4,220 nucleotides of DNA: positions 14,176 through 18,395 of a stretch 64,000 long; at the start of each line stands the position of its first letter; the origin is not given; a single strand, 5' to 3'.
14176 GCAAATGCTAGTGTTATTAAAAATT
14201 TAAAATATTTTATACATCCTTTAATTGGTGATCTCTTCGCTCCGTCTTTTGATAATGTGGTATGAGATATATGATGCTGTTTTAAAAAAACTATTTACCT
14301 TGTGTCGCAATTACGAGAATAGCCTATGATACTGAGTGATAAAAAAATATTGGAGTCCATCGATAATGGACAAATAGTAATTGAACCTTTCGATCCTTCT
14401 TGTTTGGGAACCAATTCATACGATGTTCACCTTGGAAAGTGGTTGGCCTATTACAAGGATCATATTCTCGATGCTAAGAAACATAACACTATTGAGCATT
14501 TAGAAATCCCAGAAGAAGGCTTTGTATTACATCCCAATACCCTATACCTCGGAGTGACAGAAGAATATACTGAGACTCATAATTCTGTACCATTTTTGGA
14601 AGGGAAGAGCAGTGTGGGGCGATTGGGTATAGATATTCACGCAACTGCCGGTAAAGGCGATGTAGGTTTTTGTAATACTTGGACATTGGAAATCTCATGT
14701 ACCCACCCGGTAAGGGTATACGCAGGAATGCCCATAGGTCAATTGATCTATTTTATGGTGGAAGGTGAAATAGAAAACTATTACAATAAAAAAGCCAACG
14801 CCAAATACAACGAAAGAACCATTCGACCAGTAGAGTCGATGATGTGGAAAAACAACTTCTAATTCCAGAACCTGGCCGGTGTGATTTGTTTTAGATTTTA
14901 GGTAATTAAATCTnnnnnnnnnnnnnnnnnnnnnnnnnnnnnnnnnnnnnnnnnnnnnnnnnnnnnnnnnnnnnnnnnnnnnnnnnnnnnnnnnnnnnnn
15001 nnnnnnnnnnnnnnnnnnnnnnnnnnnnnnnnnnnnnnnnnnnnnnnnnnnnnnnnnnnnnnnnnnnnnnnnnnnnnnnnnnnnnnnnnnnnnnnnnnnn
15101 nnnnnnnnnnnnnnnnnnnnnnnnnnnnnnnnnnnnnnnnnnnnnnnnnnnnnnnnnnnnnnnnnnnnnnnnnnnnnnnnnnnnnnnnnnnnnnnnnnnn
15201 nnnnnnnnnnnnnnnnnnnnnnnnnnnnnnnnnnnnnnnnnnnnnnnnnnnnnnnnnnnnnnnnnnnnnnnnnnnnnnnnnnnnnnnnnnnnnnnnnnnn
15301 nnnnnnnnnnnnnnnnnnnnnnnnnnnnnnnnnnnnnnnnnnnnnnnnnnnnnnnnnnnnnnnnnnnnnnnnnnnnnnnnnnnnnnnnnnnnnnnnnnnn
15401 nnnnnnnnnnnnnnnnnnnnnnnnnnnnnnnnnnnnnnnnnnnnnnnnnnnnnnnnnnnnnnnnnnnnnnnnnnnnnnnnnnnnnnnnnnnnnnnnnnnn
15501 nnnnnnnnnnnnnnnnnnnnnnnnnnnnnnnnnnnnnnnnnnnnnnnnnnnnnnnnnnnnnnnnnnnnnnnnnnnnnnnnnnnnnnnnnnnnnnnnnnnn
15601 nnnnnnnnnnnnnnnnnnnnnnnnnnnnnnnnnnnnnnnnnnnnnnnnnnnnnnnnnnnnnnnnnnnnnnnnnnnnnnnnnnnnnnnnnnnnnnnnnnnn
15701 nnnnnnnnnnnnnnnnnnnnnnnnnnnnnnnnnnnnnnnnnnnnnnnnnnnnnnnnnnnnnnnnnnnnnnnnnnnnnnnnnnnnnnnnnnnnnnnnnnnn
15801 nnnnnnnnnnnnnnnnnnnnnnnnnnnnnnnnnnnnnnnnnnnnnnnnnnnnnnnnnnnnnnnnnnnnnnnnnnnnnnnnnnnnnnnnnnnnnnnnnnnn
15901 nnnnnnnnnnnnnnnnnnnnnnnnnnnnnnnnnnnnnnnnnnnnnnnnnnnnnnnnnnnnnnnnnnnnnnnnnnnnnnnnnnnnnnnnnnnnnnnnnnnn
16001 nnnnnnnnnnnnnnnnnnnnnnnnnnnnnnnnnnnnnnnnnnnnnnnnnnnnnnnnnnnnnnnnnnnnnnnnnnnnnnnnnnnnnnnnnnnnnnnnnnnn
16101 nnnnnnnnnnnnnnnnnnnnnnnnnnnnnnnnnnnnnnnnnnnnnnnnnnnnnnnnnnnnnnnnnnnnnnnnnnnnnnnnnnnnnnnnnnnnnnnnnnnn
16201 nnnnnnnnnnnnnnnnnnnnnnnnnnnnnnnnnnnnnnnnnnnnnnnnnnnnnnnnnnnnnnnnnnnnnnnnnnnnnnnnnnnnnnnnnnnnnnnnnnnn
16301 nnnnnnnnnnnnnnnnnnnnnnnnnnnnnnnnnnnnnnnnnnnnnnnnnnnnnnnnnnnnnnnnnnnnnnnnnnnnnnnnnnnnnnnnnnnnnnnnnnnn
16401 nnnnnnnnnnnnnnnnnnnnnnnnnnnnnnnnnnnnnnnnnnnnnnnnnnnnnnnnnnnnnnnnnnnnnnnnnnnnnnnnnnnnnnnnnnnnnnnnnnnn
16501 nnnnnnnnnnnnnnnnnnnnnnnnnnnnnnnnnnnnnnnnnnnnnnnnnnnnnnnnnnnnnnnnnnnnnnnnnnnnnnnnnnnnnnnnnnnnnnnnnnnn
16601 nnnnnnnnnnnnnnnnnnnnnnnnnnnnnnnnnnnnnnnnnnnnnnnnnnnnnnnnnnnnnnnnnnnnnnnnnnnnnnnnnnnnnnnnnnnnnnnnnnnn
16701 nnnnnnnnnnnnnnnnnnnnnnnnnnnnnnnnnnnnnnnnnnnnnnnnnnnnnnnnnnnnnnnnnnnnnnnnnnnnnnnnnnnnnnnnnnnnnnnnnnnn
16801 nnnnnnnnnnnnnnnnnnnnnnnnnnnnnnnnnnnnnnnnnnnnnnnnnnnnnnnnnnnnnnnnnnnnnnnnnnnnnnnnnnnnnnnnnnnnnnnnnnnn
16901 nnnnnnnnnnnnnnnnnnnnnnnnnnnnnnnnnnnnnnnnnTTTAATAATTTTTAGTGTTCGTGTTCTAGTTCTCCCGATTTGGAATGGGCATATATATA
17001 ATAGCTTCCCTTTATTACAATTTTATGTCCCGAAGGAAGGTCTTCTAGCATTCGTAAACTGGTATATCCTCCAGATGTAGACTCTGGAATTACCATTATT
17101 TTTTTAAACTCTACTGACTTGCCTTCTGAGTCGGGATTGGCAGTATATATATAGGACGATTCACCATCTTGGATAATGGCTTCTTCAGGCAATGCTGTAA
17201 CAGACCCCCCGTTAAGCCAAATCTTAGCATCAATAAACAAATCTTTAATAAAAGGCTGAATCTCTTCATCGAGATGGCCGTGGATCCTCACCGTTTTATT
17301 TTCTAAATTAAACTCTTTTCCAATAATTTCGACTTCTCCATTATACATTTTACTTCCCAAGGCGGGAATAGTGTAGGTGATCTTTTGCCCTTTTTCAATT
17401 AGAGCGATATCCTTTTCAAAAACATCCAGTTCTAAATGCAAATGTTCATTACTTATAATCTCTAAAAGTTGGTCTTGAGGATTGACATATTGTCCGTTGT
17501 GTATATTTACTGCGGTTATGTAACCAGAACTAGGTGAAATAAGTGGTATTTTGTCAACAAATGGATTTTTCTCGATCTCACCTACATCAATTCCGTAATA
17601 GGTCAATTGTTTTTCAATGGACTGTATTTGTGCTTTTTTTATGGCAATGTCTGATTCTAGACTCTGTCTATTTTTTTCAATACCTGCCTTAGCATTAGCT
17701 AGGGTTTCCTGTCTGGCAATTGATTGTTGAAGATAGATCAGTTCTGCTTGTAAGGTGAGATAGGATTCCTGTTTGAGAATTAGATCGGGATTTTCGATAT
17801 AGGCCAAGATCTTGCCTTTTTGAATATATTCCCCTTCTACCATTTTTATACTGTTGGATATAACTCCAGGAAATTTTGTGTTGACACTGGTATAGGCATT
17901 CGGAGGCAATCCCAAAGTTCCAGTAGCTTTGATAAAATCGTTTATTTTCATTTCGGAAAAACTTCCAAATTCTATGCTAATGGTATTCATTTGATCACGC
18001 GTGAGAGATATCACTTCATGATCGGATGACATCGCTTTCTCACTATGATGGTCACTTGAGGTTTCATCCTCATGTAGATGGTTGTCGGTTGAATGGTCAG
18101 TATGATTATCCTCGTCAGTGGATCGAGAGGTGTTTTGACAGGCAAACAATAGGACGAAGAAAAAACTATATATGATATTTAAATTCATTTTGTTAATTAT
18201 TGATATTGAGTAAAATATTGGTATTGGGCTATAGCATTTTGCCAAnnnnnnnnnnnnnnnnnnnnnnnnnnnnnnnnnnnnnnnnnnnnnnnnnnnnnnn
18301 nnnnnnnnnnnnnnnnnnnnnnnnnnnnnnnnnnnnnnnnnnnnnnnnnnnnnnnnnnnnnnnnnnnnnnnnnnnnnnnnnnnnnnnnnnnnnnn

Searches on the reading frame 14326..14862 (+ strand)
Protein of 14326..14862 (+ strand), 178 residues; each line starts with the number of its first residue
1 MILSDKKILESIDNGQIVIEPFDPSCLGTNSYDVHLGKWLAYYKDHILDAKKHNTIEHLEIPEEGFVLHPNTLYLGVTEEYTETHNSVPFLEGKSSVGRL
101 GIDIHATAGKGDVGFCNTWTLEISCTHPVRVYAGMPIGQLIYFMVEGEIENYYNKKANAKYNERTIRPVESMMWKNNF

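Call 67: search_protein_families(library=pfam, proteins=[window:14326-14862:+], max_evalue=0.00001)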
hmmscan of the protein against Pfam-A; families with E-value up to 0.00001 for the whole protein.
window:14326-14862:+ (178 aa): 1 family
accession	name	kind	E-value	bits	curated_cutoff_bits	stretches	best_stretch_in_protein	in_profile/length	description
PF22769.1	DCD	-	1.5e-38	132.8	27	1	2-143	1-151/153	dCTP deaminase-like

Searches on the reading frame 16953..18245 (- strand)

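Call 67: search_protein_families(library=pfam, proteins=[window:16953-18245:-], max_evalue=0.00001)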
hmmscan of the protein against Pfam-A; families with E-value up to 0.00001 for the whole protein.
window:16953-18245:- (430 aa): 3 families
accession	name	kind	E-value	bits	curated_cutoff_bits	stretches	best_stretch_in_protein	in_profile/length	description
PF16576.10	HlyD_D23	-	6.1e-31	107.8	30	1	101-328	2-204/214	Barrel-sandwich domain of CusB or HlyD membrane-fusion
PF13437.12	HlyD_3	-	1.1e-15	58.7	22.2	1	236-319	3-87/106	HlyD family secretion protein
PF13533.13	Biotin_lipoyl_2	-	8.7e-08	32.3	29.8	0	237-256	5-24/32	Biotin-lipoyl like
